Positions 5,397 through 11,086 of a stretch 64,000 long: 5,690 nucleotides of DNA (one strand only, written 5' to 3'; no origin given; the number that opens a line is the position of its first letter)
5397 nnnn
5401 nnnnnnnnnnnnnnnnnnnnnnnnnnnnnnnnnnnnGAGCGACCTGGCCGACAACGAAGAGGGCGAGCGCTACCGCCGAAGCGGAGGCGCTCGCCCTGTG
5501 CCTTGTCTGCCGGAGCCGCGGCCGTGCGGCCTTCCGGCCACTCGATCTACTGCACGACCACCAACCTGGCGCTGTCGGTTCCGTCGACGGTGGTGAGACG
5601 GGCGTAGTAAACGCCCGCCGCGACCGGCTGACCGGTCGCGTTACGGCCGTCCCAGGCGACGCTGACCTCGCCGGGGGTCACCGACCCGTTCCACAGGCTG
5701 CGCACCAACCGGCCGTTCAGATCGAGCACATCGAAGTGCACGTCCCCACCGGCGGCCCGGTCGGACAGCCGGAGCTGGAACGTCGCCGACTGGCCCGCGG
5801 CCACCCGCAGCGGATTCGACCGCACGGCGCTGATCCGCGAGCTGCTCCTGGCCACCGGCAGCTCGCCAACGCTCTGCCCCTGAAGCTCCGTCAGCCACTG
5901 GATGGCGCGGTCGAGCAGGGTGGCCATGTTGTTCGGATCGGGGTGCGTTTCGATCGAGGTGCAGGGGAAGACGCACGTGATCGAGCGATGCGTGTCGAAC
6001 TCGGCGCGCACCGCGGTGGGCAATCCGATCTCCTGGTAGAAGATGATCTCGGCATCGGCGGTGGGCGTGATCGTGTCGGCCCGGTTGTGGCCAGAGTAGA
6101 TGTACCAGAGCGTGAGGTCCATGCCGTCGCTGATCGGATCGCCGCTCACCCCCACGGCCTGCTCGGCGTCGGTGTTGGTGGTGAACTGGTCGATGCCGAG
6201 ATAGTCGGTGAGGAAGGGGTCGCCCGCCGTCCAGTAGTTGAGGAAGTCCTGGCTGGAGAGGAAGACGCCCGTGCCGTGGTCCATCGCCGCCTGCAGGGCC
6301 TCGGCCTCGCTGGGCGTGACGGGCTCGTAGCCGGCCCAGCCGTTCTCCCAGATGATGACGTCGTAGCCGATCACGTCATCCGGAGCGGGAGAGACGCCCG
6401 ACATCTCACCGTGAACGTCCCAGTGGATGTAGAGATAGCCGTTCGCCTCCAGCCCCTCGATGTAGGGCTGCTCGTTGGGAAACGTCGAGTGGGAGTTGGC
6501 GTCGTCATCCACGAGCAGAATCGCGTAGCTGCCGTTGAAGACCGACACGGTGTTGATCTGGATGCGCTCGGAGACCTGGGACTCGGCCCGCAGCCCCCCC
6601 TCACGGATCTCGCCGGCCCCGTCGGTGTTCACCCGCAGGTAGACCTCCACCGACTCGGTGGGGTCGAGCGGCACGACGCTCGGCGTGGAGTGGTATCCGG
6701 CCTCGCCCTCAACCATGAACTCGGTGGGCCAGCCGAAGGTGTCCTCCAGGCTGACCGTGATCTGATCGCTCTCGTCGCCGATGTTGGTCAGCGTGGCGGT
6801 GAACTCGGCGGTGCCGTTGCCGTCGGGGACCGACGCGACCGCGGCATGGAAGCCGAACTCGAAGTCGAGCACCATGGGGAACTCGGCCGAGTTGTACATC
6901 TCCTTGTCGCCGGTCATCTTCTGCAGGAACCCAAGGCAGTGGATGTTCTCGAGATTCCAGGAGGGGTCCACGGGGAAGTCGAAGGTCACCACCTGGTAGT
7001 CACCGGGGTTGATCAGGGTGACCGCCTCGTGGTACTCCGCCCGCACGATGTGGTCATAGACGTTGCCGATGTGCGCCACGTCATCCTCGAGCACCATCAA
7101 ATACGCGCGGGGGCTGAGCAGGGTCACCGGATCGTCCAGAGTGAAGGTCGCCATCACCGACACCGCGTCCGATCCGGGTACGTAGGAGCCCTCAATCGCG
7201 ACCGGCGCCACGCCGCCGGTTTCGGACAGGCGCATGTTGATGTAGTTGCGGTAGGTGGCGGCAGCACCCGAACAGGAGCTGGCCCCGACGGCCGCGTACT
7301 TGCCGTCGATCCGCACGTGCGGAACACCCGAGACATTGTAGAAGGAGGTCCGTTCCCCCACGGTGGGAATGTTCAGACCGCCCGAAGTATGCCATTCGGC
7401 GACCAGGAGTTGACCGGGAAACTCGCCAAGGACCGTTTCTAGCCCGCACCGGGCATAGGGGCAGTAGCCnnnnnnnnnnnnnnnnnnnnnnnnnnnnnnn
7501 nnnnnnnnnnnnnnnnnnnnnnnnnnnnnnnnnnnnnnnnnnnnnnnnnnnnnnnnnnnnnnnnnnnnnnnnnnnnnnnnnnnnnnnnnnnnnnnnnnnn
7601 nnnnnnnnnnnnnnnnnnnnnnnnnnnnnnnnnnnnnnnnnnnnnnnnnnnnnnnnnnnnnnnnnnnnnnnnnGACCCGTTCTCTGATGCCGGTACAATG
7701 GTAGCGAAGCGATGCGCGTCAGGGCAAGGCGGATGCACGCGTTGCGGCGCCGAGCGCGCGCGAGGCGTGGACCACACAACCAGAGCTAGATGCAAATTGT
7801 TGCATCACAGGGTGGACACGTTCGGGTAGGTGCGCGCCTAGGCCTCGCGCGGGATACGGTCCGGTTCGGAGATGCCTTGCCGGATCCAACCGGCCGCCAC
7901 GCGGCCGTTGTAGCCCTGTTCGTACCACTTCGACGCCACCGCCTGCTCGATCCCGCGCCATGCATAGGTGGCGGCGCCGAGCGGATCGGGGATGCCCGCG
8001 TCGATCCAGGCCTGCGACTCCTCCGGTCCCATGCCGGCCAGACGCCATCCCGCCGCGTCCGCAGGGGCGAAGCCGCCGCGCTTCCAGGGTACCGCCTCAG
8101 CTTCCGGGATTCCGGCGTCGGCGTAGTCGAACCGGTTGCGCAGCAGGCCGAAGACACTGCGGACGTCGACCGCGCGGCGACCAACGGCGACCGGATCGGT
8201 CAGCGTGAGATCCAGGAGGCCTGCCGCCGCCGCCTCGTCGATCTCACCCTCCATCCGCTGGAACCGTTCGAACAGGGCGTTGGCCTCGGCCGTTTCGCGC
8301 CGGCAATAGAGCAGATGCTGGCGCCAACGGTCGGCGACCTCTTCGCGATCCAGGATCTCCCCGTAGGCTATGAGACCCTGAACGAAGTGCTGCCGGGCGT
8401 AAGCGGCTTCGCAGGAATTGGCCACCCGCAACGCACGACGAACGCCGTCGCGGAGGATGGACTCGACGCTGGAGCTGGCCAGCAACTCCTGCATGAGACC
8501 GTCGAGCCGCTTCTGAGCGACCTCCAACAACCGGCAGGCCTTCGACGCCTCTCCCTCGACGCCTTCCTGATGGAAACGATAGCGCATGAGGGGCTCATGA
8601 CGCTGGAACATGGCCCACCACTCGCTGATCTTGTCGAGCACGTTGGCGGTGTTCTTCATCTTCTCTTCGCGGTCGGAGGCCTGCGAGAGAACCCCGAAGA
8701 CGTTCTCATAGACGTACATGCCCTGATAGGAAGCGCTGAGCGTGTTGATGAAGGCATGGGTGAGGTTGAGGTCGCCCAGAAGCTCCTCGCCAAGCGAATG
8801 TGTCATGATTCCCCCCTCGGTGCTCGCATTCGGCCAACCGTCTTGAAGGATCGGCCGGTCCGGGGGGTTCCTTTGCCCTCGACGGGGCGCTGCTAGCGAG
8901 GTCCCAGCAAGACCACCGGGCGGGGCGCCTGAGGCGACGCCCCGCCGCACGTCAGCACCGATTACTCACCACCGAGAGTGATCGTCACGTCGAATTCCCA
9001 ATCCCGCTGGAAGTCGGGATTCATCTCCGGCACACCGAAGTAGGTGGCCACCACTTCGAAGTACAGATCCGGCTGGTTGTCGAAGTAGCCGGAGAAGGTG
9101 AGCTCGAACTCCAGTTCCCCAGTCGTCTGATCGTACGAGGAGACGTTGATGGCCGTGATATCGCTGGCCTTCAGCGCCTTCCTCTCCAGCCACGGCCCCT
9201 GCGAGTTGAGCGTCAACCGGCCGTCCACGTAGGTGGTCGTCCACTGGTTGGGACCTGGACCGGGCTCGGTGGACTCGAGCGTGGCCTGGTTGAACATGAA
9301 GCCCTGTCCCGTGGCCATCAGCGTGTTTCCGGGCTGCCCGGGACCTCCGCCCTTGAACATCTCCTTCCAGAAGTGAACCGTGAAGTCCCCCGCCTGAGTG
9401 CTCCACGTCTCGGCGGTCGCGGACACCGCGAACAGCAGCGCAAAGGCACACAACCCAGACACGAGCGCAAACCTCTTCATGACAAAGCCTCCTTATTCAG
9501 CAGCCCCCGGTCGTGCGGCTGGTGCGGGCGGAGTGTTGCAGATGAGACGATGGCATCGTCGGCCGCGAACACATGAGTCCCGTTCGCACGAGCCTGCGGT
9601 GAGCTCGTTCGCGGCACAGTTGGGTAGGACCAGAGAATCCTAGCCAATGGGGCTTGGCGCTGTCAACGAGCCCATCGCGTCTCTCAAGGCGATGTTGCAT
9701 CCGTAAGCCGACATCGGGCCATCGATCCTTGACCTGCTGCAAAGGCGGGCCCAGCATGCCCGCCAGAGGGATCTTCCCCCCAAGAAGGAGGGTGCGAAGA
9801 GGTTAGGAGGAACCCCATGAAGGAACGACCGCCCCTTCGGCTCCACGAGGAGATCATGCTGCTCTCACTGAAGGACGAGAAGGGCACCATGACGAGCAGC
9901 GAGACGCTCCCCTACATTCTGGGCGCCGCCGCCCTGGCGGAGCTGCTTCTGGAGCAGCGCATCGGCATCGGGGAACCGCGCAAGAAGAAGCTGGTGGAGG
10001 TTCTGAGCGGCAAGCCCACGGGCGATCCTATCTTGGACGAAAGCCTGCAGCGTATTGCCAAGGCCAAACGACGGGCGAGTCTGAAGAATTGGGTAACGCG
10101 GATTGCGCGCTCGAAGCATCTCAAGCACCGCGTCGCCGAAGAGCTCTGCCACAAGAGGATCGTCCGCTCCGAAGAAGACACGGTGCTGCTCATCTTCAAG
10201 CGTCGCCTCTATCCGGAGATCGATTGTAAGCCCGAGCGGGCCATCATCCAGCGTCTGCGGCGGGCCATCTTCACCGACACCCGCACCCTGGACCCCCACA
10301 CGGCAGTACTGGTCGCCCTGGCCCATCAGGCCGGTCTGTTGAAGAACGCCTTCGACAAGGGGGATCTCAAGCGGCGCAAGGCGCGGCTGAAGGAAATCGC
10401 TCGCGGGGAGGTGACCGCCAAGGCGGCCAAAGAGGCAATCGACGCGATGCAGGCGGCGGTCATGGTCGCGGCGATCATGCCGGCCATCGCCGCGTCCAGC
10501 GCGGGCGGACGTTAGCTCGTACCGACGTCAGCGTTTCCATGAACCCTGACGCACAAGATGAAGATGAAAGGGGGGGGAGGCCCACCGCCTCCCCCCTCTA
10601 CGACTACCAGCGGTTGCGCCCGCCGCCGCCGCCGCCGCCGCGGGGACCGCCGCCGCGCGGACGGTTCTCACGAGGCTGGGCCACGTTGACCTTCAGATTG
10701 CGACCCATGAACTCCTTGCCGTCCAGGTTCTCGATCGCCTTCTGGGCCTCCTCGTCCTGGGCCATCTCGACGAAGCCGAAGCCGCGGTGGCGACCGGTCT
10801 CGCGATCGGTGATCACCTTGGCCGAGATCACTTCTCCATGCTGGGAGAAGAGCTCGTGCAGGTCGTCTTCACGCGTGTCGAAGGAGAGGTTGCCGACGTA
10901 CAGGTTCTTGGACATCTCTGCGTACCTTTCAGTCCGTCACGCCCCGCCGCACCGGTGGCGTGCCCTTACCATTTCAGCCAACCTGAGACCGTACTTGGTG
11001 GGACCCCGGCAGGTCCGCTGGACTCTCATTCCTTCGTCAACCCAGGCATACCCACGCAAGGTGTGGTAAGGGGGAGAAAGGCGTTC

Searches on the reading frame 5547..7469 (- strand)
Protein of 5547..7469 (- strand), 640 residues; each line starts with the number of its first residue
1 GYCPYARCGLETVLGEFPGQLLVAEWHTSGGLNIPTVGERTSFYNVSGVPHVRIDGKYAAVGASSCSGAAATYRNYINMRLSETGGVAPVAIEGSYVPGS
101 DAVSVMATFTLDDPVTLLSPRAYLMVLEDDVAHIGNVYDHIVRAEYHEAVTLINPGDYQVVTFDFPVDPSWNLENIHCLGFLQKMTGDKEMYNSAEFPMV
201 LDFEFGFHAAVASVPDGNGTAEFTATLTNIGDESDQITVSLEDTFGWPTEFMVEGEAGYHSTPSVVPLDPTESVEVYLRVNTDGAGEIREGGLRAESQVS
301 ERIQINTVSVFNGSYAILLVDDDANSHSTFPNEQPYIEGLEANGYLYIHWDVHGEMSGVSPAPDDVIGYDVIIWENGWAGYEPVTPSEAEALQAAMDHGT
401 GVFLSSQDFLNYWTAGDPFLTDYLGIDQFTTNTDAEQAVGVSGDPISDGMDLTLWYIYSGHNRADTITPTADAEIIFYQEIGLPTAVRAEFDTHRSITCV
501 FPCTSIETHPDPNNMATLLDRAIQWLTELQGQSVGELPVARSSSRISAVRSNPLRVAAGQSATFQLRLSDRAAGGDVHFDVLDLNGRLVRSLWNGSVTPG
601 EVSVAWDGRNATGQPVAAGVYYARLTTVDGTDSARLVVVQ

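Call 55: search_protein_families(library=pfam, proteins=[window:5547-7469:-], max_evalue=0.0001)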
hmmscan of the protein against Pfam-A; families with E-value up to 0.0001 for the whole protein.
window:5547-7469:- (640 aa): 1 family
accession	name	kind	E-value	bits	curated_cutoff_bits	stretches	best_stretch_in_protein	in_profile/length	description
PF13860.13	FlgD_ig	-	6.8e-11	42.4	27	1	557-628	7-76/79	FlgD Ig-like domain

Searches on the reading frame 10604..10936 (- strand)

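Call 87: search_protein_families(library=pfam, proteins=[window:10604-10936:-], max_evalue=0.0001)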
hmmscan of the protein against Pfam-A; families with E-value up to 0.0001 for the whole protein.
window:10604-10936:- (110 aa): 2 families
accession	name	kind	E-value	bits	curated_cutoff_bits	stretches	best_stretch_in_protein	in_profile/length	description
PF00076.28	RRM_1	-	4.2e-27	94.2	20.7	1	12-82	1-70/70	RNA recognition motif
PF13893.12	RRM_5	-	3.3e-05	24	27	1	12-87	29-100/125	RNA recognition motif. (a.k.a. RRM, RBD, or RNP domain)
